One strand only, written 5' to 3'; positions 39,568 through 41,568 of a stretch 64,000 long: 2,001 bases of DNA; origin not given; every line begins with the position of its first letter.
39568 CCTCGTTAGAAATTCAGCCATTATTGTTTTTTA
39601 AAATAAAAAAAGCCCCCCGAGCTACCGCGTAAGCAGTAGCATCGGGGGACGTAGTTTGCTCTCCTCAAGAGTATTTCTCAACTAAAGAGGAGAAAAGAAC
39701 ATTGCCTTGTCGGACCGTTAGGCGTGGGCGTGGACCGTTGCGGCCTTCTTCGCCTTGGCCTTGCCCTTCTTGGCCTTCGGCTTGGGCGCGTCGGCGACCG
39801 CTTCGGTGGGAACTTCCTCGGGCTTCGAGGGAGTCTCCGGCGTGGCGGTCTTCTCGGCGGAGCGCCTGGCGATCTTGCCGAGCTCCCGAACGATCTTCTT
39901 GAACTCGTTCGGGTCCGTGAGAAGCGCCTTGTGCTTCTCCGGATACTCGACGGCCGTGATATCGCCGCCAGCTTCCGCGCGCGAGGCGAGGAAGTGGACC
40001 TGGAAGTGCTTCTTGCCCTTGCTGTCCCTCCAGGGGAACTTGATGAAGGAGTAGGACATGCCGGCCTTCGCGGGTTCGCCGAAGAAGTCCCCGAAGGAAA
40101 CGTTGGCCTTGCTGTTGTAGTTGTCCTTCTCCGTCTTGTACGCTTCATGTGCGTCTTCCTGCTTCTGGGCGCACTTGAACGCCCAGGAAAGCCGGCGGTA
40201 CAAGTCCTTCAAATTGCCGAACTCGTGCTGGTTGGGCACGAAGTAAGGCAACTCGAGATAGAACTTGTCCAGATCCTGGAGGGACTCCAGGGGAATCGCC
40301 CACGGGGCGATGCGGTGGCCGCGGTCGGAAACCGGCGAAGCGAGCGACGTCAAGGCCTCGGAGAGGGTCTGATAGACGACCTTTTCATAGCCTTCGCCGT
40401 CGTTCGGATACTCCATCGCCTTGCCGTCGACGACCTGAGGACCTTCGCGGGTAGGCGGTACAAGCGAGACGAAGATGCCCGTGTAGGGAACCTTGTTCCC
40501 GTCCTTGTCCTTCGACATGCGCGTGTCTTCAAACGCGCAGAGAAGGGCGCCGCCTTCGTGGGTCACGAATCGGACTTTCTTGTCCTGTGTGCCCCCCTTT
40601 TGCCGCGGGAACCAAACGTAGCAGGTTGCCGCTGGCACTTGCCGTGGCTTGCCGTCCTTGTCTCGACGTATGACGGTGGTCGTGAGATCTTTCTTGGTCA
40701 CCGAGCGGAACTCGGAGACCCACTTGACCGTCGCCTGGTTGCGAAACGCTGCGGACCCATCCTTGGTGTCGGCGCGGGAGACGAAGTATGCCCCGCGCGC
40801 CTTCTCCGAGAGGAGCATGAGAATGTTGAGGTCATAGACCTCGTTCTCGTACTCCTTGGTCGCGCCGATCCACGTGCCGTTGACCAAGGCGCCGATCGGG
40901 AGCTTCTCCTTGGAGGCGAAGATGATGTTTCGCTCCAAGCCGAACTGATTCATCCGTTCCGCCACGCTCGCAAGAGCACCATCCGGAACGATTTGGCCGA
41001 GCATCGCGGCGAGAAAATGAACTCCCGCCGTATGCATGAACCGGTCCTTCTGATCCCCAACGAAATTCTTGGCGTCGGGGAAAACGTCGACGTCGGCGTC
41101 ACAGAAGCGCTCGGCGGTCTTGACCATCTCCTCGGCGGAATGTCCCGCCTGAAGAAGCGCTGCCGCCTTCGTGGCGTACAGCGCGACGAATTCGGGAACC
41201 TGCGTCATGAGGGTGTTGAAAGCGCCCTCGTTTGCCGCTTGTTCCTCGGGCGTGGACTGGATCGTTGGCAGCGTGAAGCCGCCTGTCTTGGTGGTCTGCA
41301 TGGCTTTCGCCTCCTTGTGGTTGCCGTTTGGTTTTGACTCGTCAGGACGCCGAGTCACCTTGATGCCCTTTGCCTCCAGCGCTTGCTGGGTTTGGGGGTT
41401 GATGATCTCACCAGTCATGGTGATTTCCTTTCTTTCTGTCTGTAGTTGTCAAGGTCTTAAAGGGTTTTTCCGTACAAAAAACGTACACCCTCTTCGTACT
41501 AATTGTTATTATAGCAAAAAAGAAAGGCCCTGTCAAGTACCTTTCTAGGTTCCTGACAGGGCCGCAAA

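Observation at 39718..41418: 566-aa unknown protein with a histone-H1/AlgP-like Lys-Ala-Pro C-terminal tail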

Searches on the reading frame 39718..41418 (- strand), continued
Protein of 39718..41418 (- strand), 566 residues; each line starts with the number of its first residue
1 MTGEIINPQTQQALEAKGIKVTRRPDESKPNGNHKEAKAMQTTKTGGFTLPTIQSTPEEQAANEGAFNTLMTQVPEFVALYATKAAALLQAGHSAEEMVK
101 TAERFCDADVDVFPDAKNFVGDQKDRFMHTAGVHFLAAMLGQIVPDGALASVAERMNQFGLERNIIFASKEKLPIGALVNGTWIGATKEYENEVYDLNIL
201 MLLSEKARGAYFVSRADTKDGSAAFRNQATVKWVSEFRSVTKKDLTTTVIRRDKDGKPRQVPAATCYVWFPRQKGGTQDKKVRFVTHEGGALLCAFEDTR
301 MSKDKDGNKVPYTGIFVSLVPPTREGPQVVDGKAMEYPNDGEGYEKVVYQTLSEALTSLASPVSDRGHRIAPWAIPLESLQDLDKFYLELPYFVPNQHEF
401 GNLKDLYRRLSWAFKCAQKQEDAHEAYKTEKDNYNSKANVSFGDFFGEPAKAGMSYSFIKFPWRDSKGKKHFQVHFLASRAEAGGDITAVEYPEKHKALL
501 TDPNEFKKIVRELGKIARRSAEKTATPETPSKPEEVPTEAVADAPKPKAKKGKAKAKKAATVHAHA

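Call 64: fold_search(model_id=the predicted structure, library=pdb)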
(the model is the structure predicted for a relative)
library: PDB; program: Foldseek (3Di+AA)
matches with E <= 10: 535; with E <= 0.001: 0
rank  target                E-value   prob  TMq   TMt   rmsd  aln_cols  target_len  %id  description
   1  1jva_A                4.8e-02  0.16  0.06  0.07  16.1       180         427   13  CRYSTAL STRUCTURE OF THE VMA1-DERIVED ENDONUCLEASE BEARING THE N AND C EXTEIN PROPEPTIDES (released 2002-08-29)
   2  1jva_B                4.8e-02  0.16  0.06  0.08  15.8       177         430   13  CRYSTAL STRUCTURE OF THE VMA1-DERIVED ENDONUCLEASE BEARING THE N AND C EXTEIN PROPEPTIDES (released 2002-08-29)
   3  1ef0_B                8.2e-02  0.14  0.06  0.08  17.4       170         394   14  CRYSTAL STRUCTURE OF PI-SCEI MINIPRECURSOR (released 2000-06-07)
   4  1um2_B                8.6e-02  0.14  0.06  0.08  15.8       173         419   13  Crystal Structure of the Vma1-Derived Endonuclease with the Ligated Extein Segment (released 2004-09-22)
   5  1gpp                  1.0e-01  0.12  0.06  0.13  15.5       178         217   12  Crystal structure of the S.cerevisiae Homing Endonuclease PI-SceI Domain I (released 2002-09-19)
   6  1um2_A                1.2e-01  0.15  0.05  0.07  17.4       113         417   17  Crystal Structure of the Vma1-Derived Endonuclease with the Ligated Extein Segment (released 2004-09-22)
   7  5ek8                  1.2e-01  0.06  0.07  0.06  23.5       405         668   12  Crystal structure of a 9R-lipoxygenase from Cyanothece PCC8801 at 2.7 Angstroms (released 2015-12-23)
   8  1ef0_A                1.8e-01  0.04  0.05  0.06  21.4       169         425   14  CRYSTAL STRUCTURE OF PI-SCEI MINIPRECURSOR (released 2000-06-07)
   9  7f5z_B                2.0e-01  0.12  0.06  0.18  13.3       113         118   11  Crystal structure of the single-stranded dna-binding protein from Mycobacterium tuberculosis- Form III (released 2022-05-11)
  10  1dfa                  2.1e-01  0.16  0.04  0.06  15.7       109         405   14  CRYSTAL STRUCTURE OF PI-SCEI IN C2 SPACE GROUP (released 1999-12-08)
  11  1vde_B                2.1e-01  0.05  0.05  0.06  20.5       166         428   15  PI-SCEI, A HOMING ENDONUCLEASE WITH PROTEIN SPLICING ACTIVITY (released 1998-04-08)
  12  1x3e_B                2.2e-01  0.13  0.06  0.19  13.2       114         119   10  Crystal structure of the single-stranded DNA-binding protein from Mycobacterium smegmatis (released 2005-08-15)
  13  1lwt_A                2.4e-01  0.08  0.06  0.07  21.8       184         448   14  Crystal structure of the intein homing endonuclease PI-SceI bound to its substrate DNA (Ca2+ free) (released 2002-09-27)
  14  6yfc_AA               2.5e-01  0.12  0.07  0.22  11.3        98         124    9  Virus-like particle of bacteriophage AVE019 (released 2020-09-02)
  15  8gw5_B                2.9e-01  0.14  0.05  0.19  12.1        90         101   12  Crystal structure of SaSsbA complexed with glycerol (released 2023-09-20)
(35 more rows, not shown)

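Call 66: fold_search(model_id=the predicted structure, library=viral)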
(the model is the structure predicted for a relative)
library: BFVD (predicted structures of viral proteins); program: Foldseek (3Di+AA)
matches with E <= 10: 673; with E <= 0.001: 0
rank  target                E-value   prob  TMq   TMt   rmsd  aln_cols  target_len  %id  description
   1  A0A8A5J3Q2            5.9e-03  0.12  0.08  0.09  32.3       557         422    9  (no name in the UniProt tables at hand)
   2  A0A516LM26            1.8e-02  0.15  0.06  0.13  14.1       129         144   13  (no name in the UniProt tables at hand)
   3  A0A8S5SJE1            3.4e-02  0.12  0.07  0.08  24.8       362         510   11  Portal protein [Myoviridae sp. ct04y17]
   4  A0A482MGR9            7.2e-02  0.13  0.08  0.16  25.6       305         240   10  (no name in the UniProt tables at hand)
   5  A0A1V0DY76            7.6e-02  0.23  0.07  0.18  18.8       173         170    8  Uncharacterized protein [Dinoroseobacter phage vB_DshS-R5C]
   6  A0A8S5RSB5            1.6e-01  0.06  0.05  0.09  35.0       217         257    8  Uncharacterized protein [Siphoviridae sp. ctKy93]
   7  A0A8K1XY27            1.7e-01  0.07  0.08  0.06  26.9       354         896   12  (no name in the UniProt tables at hand)
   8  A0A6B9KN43            2.1e-01  0.08  0.06  0.17  24.0       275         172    8  (no name in the UniProt tables at hand)
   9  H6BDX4                2.1e-01  0.05  0.09  0.05  29.4       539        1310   11  (no name in the UniProt tables at hand)
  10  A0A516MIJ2            2.2e-01  0.10  0.06  0.14  14.0       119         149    9  (no name in the UniProt tables at hand)
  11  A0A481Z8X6            2.4e-01  0.07  0.09  0.10  19.0       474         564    8  Ribonuclease III [Pithovirus LCPAC302]
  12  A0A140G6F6            2.7e-01  0.09  0.06  0.14  17.4       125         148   14  Single-stranded DNA-binding protein [Arthrobacter phage KellEzio]
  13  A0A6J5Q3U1            3.0e-01  0.11  0.04  0.14  11.3        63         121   14  Uncharacterized protein [uncultured Caudovirales phage]
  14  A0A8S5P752            3.3e-01  0.12  0.06  0.17  15.6       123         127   14  SINGLE-STRANDED DNA BINDING PROTEIN REPLICATION, SINGLE-STRANDED DNA, SINGLE-STRANDED.3A [Herelleviridae sp. cttEB8]
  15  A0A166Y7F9            3.3e-01  0.09  0.07  0.17  13.1       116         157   17  Uncharacterized protein [Gordonia phage Kvothe]
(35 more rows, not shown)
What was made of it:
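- Tried and rejected: Recurrent SSB-OB, intein-Hint and NTF2-like hits have E 0.05-1 and TM<0.25 and are treated as noise (calls 64, 66).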

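Call 67: search_dna_similar(query=P0001, collection=phages, mode=protein, max_evalue=0.01)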
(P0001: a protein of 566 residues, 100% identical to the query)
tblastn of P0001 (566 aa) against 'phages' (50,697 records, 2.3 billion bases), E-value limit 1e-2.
No match.

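Call 68: search_dna_similar(query=P0001, collection=plasmids, mode=protein, max_evalue=0.01)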
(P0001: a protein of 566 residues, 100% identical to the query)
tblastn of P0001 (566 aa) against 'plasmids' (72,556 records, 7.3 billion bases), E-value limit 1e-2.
No match.

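Call 78: search_protein_families(library=ncbifam, alignment_id=A3, max_evalue=1)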
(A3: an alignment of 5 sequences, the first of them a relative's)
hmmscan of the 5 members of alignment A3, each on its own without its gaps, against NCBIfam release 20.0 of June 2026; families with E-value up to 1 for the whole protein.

A. member 1, P0001 (566 aa): 1 family
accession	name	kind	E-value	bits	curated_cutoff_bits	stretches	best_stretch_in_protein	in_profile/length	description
NF041060.1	DpdB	equivalog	0.13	11.1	300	1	78-147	231-297/352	DGQHR domain-containing protein DpdB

B. families by the number of members that match (of 5 scanned): 1 family
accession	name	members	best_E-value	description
NF041060.1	DpdB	1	0.13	DGQHR domain-containing protein DpdB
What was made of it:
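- On DpdB / DGQHR (ParB-like) proteins: Only 1 of 5 family members shows it (call 78).
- Tried and rejected: The DpdB/ParB-like lead (call 78).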

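Call 91: search_protein_families(library=pfam, proteins=[L011:1701-2507:+], max_evalue=0.01)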
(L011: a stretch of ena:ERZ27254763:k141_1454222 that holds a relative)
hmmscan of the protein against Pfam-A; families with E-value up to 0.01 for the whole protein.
L011:1701-2507:+ (269 aa): 1 family
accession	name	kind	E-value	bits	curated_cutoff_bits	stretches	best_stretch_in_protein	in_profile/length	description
PF00313.28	CSD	-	3.3e-05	24.1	27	1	196-254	2-60/66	'Cold-shock' DNA-binding domain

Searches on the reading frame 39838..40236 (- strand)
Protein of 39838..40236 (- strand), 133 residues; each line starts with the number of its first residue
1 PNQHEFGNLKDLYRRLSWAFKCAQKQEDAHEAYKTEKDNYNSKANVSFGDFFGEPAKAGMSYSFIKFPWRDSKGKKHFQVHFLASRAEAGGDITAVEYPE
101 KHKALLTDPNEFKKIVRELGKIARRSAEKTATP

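Call 98: search_solved_structures(query=A6, max_evalue=10, show_alignments=2)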
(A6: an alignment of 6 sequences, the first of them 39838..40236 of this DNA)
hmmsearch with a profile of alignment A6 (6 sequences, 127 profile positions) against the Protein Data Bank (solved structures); distinct sequences matched with E-value up to 10: 3.
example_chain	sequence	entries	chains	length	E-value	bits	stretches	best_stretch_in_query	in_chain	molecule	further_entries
5h7c_A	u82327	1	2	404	0.0066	19.8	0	78-125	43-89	Immunoglobulin G-binding protein A, DHR14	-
5cwh_A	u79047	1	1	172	0.15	15.4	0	105-126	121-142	Designed helical repeat protein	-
5h78_A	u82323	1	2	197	0.27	14.6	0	75-126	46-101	cAMP-dependent protein kinase type II-alpha regulatory subunit,DHR14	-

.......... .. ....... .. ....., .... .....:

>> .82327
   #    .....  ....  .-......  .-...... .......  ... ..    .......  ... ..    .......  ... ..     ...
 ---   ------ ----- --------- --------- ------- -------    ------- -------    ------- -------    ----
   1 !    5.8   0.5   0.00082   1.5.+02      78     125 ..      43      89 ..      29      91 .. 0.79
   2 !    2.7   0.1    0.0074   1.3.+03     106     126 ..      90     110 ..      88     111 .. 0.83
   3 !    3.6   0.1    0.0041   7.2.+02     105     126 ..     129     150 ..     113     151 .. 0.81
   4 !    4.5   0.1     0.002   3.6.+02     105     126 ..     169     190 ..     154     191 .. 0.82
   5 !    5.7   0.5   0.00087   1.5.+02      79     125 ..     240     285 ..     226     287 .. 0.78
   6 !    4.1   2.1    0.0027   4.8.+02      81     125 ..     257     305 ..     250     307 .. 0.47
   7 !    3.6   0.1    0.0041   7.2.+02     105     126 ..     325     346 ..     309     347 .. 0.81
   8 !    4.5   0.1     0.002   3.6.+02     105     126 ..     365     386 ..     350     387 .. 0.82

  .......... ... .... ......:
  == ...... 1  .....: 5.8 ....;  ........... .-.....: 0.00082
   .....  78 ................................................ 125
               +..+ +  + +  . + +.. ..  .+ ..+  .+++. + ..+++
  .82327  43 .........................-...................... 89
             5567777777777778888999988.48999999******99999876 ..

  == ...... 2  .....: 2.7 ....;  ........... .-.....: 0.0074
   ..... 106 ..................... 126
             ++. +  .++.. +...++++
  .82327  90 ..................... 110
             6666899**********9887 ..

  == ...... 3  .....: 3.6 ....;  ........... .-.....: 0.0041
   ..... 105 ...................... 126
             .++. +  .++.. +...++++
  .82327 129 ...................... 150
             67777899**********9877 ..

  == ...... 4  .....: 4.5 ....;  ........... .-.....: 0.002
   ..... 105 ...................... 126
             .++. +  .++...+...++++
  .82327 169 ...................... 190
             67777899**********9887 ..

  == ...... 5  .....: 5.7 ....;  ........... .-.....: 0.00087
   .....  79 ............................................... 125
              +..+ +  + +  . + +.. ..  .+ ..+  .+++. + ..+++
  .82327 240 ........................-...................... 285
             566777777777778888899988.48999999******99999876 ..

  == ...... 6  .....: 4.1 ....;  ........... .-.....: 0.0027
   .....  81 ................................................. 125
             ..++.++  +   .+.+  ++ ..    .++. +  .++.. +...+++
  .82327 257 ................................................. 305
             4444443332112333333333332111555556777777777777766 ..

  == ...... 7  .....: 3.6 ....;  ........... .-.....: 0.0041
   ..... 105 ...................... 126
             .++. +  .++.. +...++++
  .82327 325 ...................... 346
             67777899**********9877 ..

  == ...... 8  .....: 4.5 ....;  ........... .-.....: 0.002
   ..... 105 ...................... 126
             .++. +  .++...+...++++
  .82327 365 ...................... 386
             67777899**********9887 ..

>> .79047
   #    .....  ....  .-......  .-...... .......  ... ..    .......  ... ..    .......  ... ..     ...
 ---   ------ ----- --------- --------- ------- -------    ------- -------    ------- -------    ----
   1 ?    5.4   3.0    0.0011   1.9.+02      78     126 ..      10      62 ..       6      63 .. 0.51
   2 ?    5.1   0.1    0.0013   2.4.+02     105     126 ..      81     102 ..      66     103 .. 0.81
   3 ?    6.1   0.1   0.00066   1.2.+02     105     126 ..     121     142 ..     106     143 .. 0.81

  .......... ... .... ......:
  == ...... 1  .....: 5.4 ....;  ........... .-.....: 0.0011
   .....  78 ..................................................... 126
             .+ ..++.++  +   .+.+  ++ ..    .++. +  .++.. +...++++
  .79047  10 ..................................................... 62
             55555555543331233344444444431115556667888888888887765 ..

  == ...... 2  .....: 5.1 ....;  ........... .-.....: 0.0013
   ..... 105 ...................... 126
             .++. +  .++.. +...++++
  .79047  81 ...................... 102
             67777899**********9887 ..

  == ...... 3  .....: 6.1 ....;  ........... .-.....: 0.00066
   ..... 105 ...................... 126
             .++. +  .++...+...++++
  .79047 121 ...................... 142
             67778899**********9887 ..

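Call 99: search_protein_families(library=pfam, alignment_id=A6, max_evalue=10)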
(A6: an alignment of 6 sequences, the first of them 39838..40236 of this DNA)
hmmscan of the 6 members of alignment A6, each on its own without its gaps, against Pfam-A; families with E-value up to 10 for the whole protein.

A. member 1, window:39838-40236:- (133 aa): 0 families

B. families by the number of members that match (of 6 scanned): 4 families
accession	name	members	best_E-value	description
PF11082.13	DUF2880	1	0.02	Protein of unknown function (DUF2880)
PF19143.6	Omp85_2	1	0.087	OMP85 superfamily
PF18530.7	Swi6_N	1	0.19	Swi6 N-terminal domain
PF01086.22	Clathrin_lg_ch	1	0.99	Clathrin light chain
